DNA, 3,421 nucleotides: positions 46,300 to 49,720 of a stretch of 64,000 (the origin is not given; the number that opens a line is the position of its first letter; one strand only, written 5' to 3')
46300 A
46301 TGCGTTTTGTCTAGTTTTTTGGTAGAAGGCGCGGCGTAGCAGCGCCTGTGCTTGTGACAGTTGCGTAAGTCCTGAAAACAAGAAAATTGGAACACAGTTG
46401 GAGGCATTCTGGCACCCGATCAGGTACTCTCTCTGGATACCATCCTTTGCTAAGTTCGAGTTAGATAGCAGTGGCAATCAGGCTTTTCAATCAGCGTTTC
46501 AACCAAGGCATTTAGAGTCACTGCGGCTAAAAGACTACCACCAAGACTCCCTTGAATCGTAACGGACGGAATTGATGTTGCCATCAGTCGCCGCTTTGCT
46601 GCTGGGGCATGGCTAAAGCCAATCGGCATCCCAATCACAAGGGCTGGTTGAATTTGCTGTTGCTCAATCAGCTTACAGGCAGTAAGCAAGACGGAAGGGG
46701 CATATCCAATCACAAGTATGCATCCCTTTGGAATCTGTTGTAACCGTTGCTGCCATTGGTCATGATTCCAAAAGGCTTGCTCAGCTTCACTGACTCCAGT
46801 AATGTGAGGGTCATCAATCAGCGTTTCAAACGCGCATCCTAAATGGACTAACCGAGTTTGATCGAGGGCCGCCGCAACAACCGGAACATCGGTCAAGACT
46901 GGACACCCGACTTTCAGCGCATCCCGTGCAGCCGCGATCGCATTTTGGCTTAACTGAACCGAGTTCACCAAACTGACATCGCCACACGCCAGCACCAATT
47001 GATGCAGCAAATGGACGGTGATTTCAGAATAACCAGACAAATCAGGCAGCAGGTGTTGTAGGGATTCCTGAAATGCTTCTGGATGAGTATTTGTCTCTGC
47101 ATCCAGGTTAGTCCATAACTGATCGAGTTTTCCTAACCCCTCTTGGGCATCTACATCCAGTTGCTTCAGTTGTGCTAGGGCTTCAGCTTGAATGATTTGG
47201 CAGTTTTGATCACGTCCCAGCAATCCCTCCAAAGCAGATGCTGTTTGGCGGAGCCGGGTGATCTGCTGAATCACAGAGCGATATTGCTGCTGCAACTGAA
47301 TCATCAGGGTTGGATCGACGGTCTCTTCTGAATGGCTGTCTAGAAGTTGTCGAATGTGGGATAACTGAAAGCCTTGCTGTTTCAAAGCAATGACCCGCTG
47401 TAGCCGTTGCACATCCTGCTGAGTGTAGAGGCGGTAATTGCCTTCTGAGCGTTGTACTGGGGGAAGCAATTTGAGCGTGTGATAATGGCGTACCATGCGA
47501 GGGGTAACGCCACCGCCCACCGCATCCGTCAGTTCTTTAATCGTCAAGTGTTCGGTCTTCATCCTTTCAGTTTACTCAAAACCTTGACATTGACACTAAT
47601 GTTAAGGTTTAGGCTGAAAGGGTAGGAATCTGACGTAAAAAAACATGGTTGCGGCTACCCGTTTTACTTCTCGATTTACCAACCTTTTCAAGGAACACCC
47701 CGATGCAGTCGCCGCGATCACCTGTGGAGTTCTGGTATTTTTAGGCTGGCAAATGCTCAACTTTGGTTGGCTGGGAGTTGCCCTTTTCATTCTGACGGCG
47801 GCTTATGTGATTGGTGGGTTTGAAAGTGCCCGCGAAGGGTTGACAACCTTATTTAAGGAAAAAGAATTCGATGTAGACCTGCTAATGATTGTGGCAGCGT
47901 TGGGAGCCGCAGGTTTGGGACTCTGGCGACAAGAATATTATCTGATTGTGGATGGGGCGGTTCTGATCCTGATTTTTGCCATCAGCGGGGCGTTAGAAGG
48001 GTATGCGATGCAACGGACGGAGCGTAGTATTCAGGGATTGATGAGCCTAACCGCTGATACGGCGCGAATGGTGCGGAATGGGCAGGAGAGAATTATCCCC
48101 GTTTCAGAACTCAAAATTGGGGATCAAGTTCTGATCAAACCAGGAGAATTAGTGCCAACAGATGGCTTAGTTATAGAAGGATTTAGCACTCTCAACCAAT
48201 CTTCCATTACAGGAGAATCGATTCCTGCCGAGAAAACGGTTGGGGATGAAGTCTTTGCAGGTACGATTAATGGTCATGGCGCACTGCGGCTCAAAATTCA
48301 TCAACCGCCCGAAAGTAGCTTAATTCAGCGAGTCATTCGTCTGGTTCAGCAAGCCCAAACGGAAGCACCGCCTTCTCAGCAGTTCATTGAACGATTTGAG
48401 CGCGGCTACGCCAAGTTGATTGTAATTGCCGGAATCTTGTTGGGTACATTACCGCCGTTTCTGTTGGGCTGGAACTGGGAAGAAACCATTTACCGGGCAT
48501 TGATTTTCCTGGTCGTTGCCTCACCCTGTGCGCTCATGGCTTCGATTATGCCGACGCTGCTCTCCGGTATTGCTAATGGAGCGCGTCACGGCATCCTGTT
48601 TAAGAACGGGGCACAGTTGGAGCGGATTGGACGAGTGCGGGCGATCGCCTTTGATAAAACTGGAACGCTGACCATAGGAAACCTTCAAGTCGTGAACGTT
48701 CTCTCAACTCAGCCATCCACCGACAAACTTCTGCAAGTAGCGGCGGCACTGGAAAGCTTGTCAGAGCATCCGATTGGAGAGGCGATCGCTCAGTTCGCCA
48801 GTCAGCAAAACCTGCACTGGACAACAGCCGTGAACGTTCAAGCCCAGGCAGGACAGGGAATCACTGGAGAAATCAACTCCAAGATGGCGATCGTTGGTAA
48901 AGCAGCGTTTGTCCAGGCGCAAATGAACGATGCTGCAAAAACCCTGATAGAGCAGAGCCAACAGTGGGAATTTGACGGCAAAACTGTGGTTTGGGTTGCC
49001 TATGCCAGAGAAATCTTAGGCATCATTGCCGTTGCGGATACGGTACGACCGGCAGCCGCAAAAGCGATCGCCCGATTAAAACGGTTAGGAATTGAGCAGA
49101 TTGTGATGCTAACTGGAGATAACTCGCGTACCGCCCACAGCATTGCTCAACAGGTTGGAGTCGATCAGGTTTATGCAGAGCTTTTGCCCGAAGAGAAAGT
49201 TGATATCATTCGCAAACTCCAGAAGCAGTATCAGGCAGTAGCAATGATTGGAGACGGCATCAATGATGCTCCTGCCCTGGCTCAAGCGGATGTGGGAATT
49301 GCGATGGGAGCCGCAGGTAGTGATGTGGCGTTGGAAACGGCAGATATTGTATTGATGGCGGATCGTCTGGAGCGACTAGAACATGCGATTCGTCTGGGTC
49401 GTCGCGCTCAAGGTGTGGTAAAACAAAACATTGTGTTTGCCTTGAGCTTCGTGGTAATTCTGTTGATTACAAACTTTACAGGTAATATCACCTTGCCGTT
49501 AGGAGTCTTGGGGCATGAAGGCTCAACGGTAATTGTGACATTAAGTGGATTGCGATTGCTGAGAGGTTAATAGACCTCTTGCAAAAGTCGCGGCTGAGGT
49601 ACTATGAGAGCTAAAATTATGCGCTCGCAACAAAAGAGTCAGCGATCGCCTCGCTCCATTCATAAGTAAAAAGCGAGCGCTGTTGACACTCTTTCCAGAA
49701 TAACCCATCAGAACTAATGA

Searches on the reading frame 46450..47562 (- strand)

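Call 38: search_protein_families(library=pfam, proteins=[window:46450-47562:-])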
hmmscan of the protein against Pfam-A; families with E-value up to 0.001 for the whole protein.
window:46450-47562:- (370 aa): 4 families
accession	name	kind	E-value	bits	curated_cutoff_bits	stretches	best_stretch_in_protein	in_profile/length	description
PF02570.20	CbiC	-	1.1e-48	166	22.5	1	166-355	5-195/196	Precorrin-8X methylmutase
PF13411.12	MerR_1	-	1.1e-15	57.9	21.6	1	18-76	11-68/69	MerR HTH family regulatory protein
PF00376.29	MerR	-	5.5e-10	39.3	28.2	1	7-46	1-38/38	MerR family regulatory protein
PF09278.17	MerR-DNA-bind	-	0.00039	21.4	25.4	1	51-114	1-65/65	MerR, DNA binding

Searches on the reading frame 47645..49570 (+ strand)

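Call 38: search_protein_families(library=pfam, proteins=[window:47645-49570:+])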
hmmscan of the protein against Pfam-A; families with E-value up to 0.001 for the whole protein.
window:47645-49570:+ (641 aa): 4 families
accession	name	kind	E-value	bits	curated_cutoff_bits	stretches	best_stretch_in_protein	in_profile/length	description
PF00122.25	E1-E2_ATPase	-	2.9e-46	157.7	28.1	1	134-315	1-181/181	E1-E2 ATPase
PF00702.32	Hydrolase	-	1.8e-37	130.1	26.4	1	331-549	1-191/191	haloacid dehalogenase-like hydrolase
PF12710.13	HAD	-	4.1e-05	24.5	27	1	448-545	67-188/189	haloacid dehalogenase-like hydrolase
PF08282.18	Hydrolase_3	-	0.00013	22.3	20.9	0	522-568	196-241/255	haloacid dehalogenase-like hydrolase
